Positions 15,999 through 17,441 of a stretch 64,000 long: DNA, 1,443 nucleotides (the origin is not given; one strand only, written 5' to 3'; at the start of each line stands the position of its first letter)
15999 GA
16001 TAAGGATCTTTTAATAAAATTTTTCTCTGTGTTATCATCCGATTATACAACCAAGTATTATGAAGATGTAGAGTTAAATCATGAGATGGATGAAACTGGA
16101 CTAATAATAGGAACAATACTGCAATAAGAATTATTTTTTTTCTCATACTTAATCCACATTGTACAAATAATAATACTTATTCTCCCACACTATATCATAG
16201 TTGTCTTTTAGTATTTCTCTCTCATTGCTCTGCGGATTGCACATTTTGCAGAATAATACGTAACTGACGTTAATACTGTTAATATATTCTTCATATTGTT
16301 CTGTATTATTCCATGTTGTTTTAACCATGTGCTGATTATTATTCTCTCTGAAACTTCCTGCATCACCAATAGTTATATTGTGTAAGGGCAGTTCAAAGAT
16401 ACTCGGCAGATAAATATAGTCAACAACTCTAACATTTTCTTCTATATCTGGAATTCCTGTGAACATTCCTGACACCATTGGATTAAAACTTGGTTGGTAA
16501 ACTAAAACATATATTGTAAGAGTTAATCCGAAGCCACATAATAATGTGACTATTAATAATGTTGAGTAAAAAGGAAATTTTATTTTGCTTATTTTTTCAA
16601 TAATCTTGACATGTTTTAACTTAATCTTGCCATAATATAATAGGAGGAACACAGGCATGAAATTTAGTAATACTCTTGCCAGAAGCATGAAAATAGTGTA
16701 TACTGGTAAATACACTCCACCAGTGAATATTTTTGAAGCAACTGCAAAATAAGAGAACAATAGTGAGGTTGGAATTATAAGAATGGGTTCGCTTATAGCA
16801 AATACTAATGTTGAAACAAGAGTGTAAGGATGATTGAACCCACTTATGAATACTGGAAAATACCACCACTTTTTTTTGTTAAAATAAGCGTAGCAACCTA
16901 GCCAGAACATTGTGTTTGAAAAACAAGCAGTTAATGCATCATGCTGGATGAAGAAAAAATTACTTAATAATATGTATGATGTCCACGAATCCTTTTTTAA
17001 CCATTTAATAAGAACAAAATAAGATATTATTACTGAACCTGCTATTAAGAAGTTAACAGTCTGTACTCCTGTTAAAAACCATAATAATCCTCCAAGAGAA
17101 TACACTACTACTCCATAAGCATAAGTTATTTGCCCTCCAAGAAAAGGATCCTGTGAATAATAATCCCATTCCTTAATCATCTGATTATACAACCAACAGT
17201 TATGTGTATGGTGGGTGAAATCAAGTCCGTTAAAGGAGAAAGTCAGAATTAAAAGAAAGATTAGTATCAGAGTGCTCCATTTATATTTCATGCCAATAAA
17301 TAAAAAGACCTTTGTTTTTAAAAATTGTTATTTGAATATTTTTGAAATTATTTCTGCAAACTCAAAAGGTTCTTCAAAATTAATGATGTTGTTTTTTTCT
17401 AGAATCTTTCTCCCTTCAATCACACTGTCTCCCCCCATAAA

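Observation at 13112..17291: Island of three very large polytopic membrane proteins (two tandem paralogs) next to GT2 and NDP-sugar pyrophosphorylase genes: putative cell-surface glycosylation / glycan polymerase module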

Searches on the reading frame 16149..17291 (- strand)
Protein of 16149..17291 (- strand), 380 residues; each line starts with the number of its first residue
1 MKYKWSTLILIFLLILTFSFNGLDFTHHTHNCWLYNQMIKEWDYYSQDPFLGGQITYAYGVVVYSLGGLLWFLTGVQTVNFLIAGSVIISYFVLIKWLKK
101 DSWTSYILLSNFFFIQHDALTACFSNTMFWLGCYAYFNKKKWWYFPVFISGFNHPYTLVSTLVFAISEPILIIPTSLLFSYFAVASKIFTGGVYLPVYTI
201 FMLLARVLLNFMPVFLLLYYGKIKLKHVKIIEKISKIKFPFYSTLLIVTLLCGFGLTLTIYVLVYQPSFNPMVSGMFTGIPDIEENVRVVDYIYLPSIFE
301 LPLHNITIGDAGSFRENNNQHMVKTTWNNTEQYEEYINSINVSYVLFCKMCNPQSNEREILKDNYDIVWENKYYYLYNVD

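Call 3: search_protein_families(library=pfam, proteins=[window:16149-17291:-], max_evalue=0.1)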
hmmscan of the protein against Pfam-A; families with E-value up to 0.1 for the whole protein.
window:16149-17291:- (380 aa): 0 families

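Call 8: search_protein_families(library=ncbifam, proteins=[window:16149-17291:-], max_evalue=1)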
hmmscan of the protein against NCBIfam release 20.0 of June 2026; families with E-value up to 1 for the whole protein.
window:16149-17291:- (380 aa): 0 families

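Call 9: find_homologous_proteins(query=window:16149-17291:-, max_evalue=0.001)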
Query window:16149-17291:- (380 aa): 8 proteins with E <= 0.001 among 5229 candidates.
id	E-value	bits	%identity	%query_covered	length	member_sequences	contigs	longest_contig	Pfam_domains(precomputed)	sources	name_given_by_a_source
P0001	1.6e-228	776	100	90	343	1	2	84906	-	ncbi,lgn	-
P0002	8.7e-122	425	51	100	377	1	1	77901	-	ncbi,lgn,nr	ncbi:MAG: hypothetical protein JW791_05355 [Nanoarchaeota archaeon]|nr:hypothetical protein [Nanoarc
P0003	5.7e-118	412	49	100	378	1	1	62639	-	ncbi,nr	ncbi:Uncharacterised protein [Candidatus Tiddalikarchaeum anstoanum]|nr:Uncharacterised protein [Can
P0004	1.4e-110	388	50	90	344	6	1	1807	-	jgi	-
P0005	9.5e-108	379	46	100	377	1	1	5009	-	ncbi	-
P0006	1.2e-101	359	47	91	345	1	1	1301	-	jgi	jgi:hypothetical protein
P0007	2.0e-88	315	48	81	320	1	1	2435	-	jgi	jgi:hypothetical protein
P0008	3.1e-76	275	48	69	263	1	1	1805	-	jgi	jgi:hypothetical protein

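Call 16: find_encoding_contigs(protein=P0002, flank=10000, max_places=2)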
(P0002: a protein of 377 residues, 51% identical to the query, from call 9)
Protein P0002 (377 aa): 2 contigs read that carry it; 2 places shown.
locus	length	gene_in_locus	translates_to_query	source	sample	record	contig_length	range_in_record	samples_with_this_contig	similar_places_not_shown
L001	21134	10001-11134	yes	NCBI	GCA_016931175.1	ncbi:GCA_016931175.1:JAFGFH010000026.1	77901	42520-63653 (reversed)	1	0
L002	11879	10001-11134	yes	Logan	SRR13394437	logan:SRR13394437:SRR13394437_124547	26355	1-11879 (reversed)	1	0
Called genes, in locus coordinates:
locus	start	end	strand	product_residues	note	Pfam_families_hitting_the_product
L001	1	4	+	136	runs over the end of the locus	-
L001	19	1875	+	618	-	-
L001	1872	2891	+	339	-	-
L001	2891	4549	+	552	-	-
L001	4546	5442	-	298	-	PF02881:SRP54_N (weak), PF06414:Zeta_toxin (weak), PF00448:SRP54, PF02492:cobW, PF13207:AAA_17 (faint)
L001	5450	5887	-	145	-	PF01920:Prefoldin_2 (faint), PF02996:Prefoldin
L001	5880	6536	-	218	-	PF01912:eIF-6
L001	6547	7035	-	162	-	PF01198:Ribosomal_L31e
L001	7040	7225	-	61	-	-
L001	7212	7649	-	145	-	PF01090:Ribosomal_S19e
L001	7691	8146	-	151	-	-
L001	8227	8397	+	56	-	-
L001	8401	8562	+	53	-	PF03911:Sec61_beta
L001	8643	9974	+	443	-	PF02629:CoA_binding, PF13380:CoA_binding_2, PF13607:Succ_CoA_lig, PF19045:Ligase_CoA_2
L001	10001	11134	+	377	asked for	-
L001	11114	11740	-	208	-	PF13549:ATP-grasp_5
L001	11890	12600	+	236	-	PF25084:LbH_EIF2B (weak), PF25087:GMPPB_C (faint), PF00132:Hexapep, PF14602:Hexapep_2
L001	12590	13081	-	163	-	-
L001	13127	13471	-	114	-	-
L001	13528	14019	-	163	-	-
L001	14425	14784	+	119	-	-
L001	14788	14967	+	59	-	-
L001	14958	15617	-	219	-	-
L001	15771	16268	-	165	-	-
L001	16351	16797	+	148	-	PF01025:GrpE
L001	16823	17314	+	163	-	-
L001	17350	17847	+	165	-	-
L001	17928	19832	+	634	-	PF00012:HSP70, PF06723:MreB_Mbl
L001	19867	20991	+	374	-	PF00226:DnaJ, PF01556:DnaJ_C, PF27659:CHP02642 (faint), PF00684:DnaJ_CXXCXGXG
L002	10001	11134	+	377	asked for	-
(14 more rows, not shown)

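Call 17: find_encoding_contigs(protein=P0003, flank=10000, max_places=2)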
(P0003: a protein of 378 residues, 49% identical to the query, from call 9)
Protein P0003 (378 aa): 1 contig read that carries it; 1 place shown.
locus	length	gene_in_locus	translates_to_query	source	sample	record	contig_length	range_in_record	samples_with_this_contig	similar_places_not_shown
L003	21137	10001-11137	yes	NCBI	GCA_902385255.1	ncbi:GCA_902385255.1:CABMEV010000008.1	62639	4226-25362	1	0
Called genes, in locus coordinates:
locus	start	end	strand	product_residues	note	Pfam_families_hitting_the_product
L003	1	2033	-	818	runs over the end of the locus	-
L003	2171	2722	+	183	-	PF04011:LemA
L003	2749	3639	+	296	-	PF01435:Peptidase_M48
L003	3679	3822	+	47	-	-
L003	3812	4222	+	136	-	-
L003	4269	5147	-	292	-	-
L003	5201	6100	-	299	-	PF13793:Pribosyltran_N, PF00156:Pribosyltran (weak)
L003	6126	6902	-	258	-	PF00849:PseudoU_synth_2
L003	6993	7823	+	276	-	PF05822:UMPH-1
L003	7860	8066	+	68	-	-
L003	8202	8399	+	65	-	-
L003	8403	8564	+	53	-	PF03911:Sec61_beta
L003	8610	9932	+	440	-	PF02629:CoA_binding, PF13380:CoA_binding_2, PF13607:Succ_CoA_lig, PF19045:Ligase_CoA_2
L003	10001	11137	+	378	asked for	-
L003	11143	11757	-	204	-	PF13549:ATP-grasp_5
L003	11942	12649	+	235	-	PF25084:LbH_EIF2B, PF25087:GMPPB_C (weak), PF00132:Hexapep, PF14602:Hexapep_2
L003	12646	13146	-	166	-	-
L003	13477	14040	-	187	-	-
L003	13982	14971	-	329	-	PF12689:Acid_PPase (faint), PF00702:Hydrolase (weak), PF13419:HAD_2 (weak)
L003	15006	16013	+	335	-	PF01757:Acyl_transf_3 (weak)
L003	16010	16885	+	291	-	PF02585:PIG-L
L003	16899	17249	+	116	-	-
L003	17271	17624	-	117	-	-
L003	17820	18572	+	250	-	PF01135:PCMT, PF13489:Methyltransf_23, PF01209:Ubie_methyltran, PF06325:PrmA, PF13847:Methyltransf_31, PF08241:Methyltransf_11, PF08242:Methyltransf_12, PF13649:Methyltransf_25, +4 more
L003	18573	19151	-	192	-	-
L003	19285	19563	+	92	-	PF03551:PadR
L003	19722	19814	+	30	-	-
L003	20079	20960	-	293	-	PF04015:DUF362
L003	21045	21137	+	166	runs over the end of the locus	PF01025:GrpE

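Call 19: find_encoding_contigs(protein=P0005, flank=10000, max_places=2)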
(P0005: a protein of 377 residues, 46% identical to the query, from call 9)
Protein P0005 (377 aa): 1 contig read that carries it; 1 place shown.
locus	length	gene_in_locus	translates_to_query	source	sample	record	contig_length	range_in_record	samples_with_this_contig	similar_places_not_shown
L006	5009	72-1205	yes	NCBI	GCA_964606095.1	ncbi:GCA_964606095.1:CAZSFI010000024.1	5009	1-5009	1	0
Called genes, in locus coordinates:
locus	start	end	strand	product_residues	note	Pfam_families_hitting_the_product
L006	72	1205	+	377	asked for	-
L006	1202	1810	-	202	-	PF13549:ATP-grasp_5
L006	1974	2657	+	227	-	PF25084:LbH_EIF2B (weak), PF25087:GMPPB_C (faint), PF00132:Hexapep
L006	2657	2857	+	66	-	PF13237:Fer4_10, PF00037:Fer4 (weak), PF13183:Fer4_8 (weak), PF12838:Fer4_7, PF13187:Fer4_9, PF14697:Fer4_21 (weak), PF12797:Fer4_2 (weak), PF00037:Fer4 (weak), +7 more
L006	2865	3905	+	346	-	PF01855:POR_N, PF02780:Transketolase_C (weak), PF17147:PFOR_II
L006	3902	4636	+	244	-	PF02775:TPP_enzyme_C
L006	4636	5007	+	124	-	?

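Call 20: predict_structure(alignment_id=A1)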
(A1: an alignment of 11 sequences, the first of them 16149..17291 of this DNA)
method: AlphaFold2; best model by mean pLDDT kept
length: 380 residues; sequences in the alignment: 11
mean_pLDDT: 75.5   pTM: 0.74
mean pLDDT of the five models: 75.5, 75.0, 72.9, 67.4, 63.8
residues with pLDDT >= 90: 84; 70-90: 170; 50-70: 88; < 50: 38
segments of 3 or more residues with pLDDT < 50: 192-194, 256-272, 311-323
pLDDT, mean of each block of 10 residues (from residue 1): 81 83 68 86 71 59 91 86 93 92 88 75 92 93 92 86 78 79 67 56 81 86 73 56 60 51 39 64 79 61 65 41 68 89 84 77 93 88
secondary structure, 60 per line:
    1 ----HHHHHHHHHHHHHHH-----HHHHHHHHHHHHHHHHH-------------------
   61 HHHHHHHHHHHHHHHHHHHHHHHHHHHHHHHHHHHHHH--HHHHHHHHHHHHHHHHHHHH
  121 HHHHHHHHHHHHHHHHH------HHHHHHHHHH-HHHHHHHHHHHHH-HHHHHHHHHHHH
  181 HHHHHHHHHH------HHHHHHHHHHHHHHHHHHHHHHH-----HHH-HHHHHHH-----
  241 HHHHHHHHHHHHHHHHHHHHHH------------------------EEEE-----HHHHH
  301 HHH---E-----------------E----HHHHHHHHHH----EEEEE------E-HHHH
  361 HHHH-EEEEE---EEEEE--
elements in order: H5-19 H25-41 H61-98 H101-137 H144-153 H155-167 H169-190 H197-219 H229-235 H241-262 E287-290 H296-303 H330-339 E344-348 H357-364 E366-370 E374-378

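Call 22: search_protein_representatives(alignment_id=A1)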
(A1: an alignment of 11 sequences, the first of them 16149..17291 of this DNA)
Query: 11 sequences, 347 profile positions. Proteins with E-value up to 0.001 (for the whole library): 27; up to 1e-10: 22; up to 1e-30: 13. The best 27 are listed.
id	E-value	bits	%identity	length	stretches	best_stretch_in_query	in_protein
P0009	6.7e-129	446.5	-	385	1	7-347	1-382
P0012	7.6e-123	426.6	-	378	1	3-346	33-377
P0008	2.1e-121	421.8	-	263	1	85-346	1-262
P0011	3.7e-120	417.7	-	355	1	7-346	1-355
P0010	8.8e-118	409.9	-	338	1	7-346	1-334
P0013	2.9e-89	316.1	-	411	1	3-346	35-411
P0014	4.3e-82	292.5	-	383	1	4-346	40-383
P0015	8.1e-77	275.2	-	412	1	3-346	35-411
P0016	8.9e-69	248.7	-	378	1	2-346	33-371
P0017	2.1e-67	244.2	-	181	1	171-345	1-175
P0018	2.6e-67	243.9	-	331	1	54-346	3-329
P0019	2.0e-47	178.6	-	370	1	3-346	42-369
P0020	8.9e-40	153.4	-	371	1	2-345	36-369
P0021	4.7e-29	118.1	-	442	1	3-347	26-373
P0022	1.4e-24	103.4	-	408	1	2-322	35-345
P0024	9.6e-23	97.4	-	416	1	3-346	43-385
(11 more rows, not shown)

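Call 27: search_solved_structures(query=A1, max_evalue=10)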
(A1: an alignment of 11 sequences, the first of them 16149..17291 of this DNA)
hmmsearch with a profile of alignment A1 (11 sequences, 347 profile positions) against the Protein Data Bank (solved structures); distinct sequences matched with E-value up to 10: 1.
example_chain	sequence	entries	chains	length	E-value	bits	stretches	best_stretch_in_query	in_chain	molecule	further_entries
7sc0_A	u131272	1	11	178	1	11.7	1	98-170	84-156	Caveolin-1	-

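Call 35: search_protein_families(library=pfam, alignment_id=A2, max_evalue=1)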
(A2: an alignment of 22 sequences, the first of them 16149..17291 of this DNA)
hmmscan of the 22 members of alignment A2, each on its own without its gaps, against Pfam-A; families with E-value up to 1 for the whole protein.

A. member 1, window:16149-17291:- (380 aa): 0 families

B. families by the number of members that match (of 22 scanned): 8 families
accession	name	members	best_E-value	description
PF02963.22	EcoRI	1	0.0028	Restriction endonuclease EcoRI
PF16291.11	DUF4937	1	0.015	Domain of unknown function (DUF4937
PF03213.20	Pox_P35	1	0.036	Poxvirus P35 protein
PF14669.11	Asp_Glu_race_2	1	0.087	Putative aspartate racemase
PF10498.14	IFT57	1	0.089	Intra-flagellar transport protein 57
PF00122.25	E1-E2_ATPase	1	0.093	E1-E2 ATPase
PF05424.16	Duffy_binding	1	0.12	Duffy binding domain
PF21326.4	KDM6_GATAL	1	0.26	KDM6, GATA-like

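Call 41: find_related_loci(query=A1, collection=genome_contigs, flank=8000)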
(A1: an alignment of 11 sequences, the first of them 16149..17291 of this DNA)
Query A1 (380 aa) in genome_contigs; peptide patterns used: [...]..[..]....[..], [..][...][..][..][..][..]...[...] (x = any residue, [..] = any of these).
41 stretches matched a pattern; 3 encode a relative of the query (tblastn E <= 1e-3); 3 distinct loci.
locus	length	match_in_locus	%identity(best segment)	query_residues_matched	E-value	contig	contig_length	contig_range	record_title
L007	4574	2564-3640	51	22-379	7e-129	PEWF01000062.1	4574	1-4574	MAG: archaeon CG07_land_8_20_14_0_80_38_8 isolate CG07_land_8_20_14_0_80_38_8 CG07_land_8_20_14_0.80_scaffold_18059_c, w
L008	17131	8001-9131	51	1-380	7e-124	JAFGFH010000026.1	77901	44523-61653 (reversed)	MAG: Nanoarchaeota archaeon isolate Zod_Metabat.1304 k87_13634521, whole genome shotgun sequence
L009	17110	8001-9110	49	1-372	1e-116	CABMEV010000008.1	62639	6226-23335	uncultured archaeon isolate LFW-252_1 genome assembly, contig: LFW2521_4, whole genome shotgun sequence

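Call 42: fold_search(model_id=the predicted structure, library=pdb)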
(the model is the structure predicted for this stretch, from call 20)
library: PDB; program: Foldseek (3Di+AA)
matches with E <= 10: 118; with E <= 0.001: 0
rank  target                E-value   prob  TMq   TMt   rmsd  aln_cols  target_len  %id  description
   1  9fur_A                4.7e-01  0.08  0.11  0.08  22.3       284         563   14  MsbA in LMNG inward-facing narrow (released 2025-03-19)
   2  3vu0_A                1.7e+00  0.41  0.17  0.36   7.9       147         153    9  Crystal structure of the C-terminal globular domain of oligosaccharyltransferase (AfAglB-S2, AF_0040, O30195_ARCFU) fr (released 2013-01-23)
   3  7r88_B                1.8e+00  0.06  0.14  0.11  19.3       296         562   13  The structure of human ABCG5-I529W/ABCG8-WT (released 2021-09-08)
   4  7r87_B                2.1e+00  0.04  0.12  0.09  19.7       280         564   12  The structure of human ABCG5-WT/ABCG8-I419E (released 2021-09-08)
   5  6iv4_B                2.4e+00  0.03  0.10  0.14  25.9       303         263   10  Crystal structure of a bacterial Bestrophin homolog from Klebsiella pneumoniae with a mutation W252F (released 2019-11-13)
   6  2oh1_C                2.6e+00  0.15  0.08  0.16   4.6        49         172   14  Crystal structure of acetyltransferase GNAT family (YP_013287.1) from Listeria monocytogenes 4b F2365 at 1.46 A resolu (released 2007-02-13)
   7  9cur_C                2.7e+00  0.02  0.10  0.08  28.0       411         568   11  BmrCD in the inward-facing conformation bound to Hoechsts and lipids (released 2025-08-13)
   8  4xpl                  2.8e+00  0.20  0.09  0.21   4.1        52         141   19  The crystal structure of Campylobacter jejuni N-acetyltransferase PseH in complex with acetyl coenzyme A (released 2015-03-18)
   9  9lle_R                2.8e+00  0.04  0.11  0.14  20.0       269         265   10  Cryo-EM structure of D1R-Gs in complex with de novo designed GEM targeting TM1/2/4 (released 2026-03-04)
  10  2oh1_A                2.9e+00  0.15  0.09  0.17   4.8        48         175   14  Crystal structure of acetyltransferase GNAT family (YP_013287.1) from Listeria monocytogenes 4b F2365 at 1.46 A resolu (released 2007-02-13)
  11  2oh1_B                3.1e+00  0.16  0.09  0.17   4.8        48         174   14  Crystal structure of acetyltransferase GNAT family (YP_013287.1) from Listeria monocytogenes 4b F2365 at 1.46 A resolu (released 2007-02-13)
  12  5ino_A                3.2e+00  0.13  0.09  0.13   5.6        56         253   14  Human Tdp2 reaction product (5'-phosphorylated DNA)-Mg2+ complex (released 2016-04-27)
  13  8dmo_A                3.4e+00  0.02  0.10  0.07  25.1       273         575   13  Structure of open, inward-facing MsbA from E. coli (released 2022-12-14)
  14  5ino_B                3.7e+00  0.09  0.09  0.13   8.7        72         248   15  Human Tdp2 reaction product (5'-phosphorylated DNA)-Mg2+ complex (released 2016-04-27)
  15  4o7g_A                3.7e+00  0.05  0.14  0.20  18.6       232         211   11  Crystal Structure of Ascorbate-bound Cytochrome b561, crystal soaked in 1 M L-ascorbate for 40 minutes (released 2014-02-05)
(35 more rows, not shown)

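Call 48: find_encoding_contigs(protein=P0013, flank=8000, max_places=2)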
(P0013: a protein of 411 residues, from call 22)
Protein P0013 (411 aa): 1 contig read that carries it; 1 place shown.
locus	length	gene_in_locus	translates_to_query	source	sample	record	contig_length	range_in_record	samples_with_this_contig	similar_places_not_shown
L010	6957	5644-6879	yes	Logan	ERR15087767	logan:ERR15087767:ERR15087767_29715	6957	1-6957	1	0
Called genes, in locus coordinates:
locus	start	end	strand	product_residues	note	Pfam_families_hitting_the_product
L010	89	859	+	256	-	PF07091:FmrO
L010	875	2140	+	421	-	PF02788:RuBisCO_large_N, PF00016:RuBisCO_large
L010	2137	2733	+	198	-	-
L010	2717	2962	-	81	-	-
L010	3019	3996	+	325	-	PF01594:AI-2E_transport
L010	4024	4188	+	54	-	-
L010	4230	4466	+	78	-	-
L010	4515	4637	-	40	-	-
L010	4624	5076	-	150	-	-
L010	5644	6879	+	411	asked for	-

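Call 50: find_encoding_contigs(protein=P0016, flank=8000, max_places=1)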
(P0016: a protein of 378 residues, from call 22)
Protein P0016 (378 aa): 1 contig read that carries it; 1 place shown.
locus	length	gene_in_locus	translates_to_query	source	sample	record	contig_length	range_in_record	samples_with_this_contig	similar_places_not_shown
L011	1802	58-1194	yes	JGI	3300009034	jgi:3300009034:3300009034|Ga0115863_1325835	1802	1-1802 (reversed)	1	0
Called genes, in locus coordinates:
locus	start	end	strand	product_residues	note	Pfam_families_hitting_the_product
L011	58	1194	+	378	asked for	-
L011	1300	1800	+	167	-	?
